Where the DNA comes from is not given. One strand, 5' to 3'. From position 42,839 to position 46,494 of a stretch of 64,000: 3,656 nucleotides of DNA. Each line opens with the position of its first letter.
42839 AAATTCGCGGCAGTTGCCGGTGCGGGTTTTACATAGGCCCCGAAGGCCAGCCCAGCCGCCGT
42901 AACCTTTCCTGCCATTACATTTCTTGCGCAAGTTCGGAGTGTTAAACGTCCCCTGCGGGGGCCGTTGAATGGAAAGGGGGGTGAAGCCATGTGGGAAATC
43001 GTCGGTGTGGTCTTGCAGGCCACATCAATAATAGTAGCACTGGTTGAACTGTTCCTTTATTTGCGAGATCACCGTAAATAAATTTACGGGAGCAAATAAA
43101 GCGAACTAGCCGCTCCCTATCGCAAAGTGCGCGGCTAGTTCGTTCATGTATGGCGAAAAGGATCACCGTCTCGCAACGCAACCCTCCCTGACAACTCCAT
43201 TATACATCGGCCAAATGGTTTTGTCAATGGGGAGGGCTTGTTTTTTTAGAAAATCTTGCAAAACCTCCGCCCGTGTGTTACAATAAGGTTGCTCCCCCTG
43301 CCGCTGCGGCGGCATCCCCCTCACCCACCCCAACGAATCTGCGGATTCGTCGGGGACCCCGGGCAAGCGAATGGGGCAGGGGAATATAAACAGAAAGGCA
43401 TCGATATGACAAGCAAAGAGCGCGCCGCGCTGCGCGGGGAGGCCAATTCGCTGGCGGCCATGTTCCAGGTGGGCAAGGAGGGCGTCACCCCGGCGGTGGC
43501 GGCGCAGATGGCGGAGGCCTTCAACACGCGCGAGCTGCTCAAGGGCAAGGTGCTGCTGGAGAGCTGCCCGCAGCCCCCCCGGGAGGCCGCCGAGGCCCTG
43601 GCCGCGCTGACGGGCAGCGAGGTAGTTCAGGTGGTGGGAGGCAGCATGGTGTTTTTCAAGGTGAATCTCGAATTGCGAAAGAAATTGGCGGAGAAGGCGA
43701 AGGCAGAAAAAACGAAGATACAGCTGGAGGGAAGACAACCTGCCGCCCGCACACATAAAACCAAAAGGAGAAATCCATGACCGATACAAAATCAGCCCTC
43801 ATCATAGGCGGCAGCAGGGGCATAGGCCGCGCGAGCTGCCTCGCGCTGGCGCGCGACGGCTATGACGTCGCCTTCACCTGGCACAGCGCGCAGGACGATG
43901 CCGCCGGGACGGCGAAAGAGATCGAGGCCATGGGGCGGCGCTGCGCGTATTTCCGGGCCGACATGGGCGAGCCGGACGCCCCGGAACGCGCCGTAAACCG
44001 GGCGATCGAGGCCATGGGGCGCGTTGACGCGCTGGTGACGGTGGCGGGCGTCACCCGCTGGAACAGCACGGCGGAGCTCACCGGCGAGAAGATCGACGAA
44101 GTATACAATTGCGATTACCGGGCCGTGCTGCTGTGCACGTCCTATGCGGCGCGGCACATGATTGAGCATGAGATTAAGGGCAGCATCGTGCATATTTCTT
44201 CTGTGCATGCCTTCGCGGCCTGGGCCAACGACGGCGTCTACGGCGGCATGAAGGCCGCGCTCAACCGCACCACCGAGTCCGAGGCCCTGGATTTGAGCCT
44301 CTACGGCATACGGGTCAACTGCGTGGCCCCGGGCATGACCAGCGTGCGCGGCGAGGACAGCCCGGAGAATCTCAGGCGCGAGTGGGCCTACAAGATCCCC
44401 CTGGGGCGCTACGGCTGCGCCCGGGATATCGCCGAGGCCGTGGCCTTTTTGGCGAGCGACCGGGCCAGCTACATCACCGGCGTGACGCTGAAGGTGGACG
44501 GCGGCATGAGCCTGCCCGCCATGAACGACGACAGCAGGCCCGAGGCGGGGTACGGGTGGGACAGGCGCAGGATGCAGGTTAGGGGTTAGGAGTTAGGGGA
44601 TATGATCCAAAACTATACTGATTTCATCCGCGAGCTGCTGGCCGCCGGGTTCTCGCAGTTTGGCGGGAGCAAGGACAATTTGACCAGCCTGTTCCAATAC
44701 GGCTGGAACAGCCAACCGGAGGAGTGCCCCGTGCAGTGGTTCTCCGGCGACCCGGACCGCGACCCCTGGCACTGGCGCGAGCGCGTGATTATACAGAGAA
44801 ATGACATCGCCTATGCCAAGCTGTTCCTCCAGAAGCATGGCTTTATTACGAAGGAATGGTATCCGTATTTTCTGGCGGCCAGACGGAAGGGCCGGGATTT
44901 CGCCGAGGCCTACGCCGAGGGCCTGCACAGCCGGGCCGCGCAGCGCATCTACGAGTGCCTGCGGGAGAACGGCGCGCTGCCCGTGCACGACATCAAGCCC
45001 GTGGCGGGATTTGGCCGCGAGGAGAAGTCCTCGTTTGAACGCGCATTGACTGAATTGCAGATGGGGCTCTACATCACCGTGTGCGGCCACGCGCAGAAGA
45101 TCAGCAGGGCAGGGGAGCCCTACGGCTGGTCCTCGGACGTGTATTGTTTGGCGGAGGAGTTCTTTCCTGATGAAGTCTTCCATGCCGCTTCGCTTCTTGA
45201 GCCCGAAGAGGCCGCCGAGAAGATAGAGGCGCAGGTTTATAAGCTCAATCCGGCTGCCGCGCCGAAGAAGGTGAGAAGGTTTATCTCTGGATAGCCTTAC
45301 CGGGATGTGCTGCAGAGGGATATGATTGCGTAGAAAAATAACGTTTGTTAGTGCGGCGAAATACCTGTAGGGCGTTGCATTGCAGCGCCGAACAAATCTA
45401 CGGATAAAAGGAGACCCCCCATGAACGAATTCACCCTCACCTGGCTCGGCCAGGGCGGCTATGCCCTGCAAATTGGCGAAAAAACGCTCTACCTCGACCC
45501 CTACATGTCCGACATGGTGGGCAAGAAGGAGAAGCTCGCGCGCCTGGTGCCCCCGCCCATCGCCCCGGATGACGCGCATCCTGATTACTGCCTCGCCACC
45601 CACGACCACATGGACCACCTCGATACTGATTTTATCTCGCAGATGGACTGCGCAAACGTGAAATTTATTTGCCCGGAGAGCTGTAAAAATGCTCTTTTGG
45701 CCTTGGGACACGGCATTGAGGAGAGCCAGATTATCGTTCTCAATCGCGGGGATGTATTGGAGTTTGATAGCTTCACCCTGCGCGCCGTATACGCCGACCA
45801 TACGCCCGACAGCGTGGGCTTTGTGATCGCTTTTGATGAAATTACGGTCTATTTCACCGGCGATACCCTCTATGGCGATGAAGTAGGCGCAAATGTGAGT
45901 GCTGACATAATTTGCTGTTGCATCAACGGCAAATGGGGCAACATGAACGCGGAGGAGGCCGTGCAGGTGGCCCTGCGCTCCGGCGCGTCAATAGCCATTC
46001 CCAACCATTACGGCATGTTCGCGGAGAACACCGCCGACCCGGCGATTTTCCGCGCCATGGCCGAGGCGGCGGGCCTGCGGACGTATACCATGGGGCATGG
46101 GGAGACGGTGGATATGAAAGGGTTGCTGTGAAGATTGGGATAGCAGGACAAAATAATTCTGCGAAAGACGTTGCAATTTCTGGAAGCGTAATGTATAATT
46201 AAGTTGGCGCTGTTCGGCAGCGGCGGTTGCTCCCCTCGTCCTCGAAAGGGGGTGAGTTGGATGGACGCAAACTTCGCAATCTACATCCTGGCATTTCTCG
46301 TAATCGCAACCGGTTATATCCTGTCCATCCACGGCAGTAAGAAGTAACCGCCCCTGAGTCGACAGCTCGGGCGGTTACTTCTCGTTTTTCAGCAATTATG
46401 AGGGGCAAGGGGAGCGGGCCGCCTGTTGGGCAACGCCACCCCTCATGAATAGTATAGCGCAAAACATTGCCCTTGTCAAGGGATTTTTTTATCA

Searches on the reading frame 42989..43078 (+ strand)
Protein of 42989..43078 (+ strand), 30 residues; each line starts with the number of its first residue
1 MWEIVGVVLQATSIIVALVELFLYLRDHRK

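Call 50: search_protein_families(library=ncbifam, proteins=[window:42989-43078:+], max_evalue=10)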
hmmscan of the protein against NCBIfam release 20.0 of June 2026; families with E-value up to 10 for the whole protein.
seq(30 aa): 0 families

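Call 51: search_protein_families(library=phrogs, proteins=[window:42989-43078:+], max_evalue=10)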
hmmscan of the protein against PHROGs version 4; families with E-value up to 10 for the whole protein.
seq(30 aa): 0 families

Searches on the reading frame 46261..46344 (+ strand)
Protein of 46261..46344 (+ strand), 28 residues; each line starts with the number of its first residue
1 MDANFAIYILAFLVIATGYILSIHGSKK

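Call 8: search_protein_families(library=pfam, proteins=[window:46261-46344:+], max_evalue=10)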
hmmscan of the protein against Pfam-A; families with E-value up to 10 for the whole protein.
seq(28 aa): 0 families

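Call 50: search_protein_families(library=ncbifam, proteins=[window:46261-46344:+], max_evalue=10)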
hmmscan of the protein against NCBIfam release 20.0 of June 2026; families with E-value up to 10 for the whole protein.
seq(28 aa): 0 families

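Call 51: search_protein_families(library=phrogs, proteins=[window:46261-46344:+], max_evalue=10)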
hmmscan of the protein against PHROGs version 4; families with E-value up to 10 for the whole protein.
seq(28 aa): 1 family
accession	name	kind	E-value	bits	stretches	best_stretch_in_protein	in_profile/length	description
phrog_10784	-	moron, auxiliary metabolic gene and host takeover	0.14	13.1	1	3-21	9-27/60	membrane protein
